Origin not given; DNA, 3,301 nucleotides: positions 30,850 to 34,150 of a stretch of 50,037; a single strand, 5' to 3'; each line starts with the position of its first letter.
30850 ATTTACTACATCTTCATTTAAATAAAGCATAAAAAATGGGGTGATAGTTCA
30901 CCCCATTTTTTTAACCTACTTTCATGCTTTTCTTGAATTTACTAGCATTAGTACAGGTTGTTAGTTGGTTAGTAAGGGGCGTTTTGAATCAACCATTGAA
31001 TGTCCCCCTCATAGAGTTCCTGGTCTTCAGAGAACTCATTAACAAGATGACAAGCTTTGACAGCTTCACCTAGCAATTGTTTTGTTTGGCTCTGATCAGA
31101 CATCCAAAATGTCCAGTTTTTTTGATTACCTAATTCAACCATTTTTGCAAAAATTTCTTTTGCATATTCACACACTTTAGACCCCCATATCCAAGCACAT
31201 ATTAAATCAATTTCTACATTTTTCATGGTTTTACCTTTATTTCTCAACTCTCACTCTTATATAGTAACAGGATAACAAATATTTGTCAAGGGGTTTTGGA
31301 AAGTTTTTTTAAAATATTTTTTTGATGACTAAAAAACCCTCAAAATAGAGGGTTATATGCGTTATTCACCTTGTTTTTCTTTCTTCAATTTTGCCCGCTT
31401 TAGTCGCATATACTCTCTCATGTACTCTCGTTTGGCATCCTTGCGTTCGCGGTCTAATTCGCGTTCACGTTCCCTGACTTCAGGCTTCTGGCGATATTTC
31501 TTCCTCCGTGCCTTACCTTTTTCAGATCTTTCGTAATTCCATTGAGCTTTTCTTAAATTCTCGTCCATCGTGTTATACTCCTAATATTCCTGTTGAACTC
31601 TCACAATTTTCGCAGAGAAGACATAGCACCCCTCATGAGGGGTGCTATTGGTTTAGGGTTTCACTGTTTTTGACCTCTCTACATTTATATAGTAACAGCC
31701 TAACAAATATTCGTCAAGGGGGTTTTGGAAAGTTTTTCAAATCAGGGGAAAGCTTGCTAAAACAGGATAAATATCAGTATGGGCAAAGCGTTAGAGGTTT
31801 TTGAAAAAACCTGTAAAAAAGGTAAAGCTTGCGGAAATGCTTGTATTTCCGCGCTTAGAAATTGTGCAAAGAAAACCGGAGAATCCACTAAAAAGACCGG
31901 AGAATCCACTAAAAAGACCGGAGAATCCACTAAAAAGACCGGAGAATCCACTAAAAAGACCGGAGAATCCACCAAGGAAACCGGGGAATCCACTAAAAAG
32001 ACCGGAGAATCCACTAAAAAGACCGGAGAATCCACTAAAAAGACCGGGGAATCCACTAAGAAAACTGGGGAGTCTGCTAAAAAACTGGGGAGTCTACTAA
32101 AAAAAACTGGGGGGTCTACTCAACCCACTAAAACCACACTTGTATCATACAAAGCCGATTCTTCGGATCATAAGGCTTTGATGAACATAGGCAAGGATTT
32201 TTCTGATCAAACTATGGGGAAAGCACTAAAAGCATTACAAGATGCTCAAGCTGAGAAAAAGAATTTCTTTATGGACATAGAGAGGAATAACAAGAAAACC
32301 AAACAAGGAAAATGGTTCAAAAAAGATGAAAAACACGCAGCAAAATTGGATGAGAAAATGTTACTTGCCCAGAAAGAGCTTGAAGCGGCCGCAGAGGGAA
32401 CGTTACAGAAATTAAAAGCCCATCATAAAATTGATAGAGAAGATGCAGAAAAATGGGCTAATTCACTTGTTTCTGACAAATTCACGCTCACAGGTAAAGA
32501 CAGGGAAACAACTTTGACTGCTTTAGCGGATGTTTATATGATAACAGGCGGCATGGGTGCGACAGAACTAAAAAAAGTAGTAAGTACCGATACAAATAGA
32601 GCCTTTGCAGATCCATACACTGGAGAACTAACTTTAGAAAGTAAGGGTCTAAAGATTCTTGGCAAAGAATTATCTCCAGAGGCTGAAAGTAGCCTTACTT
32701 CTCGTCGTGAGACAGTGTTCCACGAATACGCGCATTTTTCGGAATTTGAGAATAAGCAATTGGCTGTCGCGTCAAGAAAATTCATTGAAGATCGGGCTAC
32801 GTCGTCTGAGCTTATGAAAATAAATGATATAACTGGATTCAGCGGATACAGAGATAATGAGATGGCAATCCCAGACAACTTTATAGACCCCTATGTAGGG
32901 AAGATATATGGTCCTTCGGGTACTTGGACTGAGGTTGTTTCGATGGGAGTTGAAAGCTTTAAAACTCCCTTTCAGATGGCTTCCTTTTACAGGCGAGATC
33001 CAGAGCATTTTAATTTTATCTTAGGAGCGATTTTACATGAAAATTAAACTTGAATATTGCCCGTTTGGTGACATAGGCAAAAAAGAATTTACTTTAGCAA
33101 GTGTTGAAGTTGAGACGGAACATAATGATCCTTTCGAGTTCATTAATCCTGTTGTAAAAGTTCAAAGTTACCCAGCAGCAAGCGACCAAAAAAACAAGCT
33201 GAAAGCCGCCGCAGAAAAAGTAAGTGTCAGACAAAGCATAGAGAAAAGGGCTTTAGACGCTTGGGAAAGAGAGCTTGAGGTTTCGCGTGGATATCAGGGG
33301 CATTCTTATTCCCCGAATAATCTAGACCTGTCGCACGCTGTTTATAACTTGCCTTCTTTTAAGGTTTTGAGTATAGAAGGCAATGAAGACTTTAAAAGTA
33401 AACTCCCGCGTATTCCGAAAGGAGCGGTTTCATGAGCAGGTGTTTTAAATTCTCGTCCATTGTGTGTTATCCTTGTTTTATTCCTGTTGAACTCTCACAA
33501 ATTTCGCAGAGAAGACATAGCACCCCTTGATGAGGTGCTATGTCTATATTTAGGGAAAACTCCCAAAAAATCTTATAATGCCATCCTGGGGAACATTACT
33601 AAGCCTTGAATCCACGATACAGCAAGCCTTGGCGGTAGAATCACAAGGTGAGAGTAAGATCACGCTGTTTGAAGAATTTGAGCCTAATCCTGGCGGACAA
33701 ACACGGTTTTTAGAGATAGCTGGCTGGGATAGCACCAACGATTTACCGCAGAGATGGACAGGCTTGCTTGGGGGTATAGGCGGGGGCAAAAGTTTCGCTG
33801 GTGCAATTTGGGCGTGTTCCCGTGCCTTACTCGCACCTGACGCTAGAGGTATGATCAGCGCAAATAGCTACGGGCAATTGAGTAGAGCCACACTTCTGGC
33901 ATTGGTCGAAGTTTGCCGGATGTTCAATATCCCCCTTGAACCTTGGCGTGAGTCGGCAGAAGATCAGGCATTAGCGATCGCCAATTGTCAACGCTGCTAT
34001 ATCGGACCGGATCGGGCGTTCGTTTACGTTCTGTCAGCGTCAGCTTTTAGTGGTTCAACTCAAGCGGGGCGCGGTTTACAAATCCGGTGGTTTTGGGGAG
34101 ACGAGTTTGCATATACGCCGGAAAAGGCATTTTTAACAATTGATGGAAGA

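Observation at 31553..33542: Two-gene cassette bounded by ~95-bp direct repeats next to the terminase gene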

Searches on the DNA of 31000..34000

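Call 68: search_rna_families(source=window, start=31000, end=34000, threshold=evalue, max_evalue=1)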
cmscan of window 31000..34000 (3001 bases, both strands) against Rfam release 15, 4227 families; matches with E-value up to 1: 0.
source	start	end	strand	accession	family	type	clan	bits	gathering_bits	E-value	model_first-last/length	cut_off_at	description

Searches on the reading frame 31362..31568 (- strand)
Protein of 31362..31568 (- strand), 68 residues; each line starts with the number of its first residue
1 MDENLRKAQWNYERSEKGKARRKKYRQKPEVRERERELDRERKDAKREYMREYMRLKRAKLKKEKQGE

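Call 7: search_protein_families(library=pfam, proteins=[window:31362-31568:-], max_evalue=0.1)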
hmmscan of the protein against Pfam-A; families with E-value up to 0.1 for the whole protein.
window:31362-31568:- (68 aa): 0 families

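Call 17: search_protein_families(library=phrogs, proteins=[window:31362-31568:-], max_evalue=0.1)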
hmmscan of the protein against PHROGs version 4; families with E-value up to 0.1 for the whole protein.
window:31362-31568:- (68 aa): 0 families

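Call 18: search_protein_families(library=ncbifam, proteins=[window:31362-31568:-], max_evalue=0.1)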
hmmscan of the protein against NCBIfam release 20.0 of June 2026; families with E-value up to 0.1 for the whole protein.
window:31362-31568:- (68 aa): 0 families

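Call 96: search_protein_families(library=padloc, proteins=[window:31362-31568:-], max_evalue=0.01)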
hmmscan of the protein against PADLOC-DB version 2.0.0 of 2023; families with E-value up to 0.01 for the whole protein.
window:31362-31568:- (68 aa): 0 families
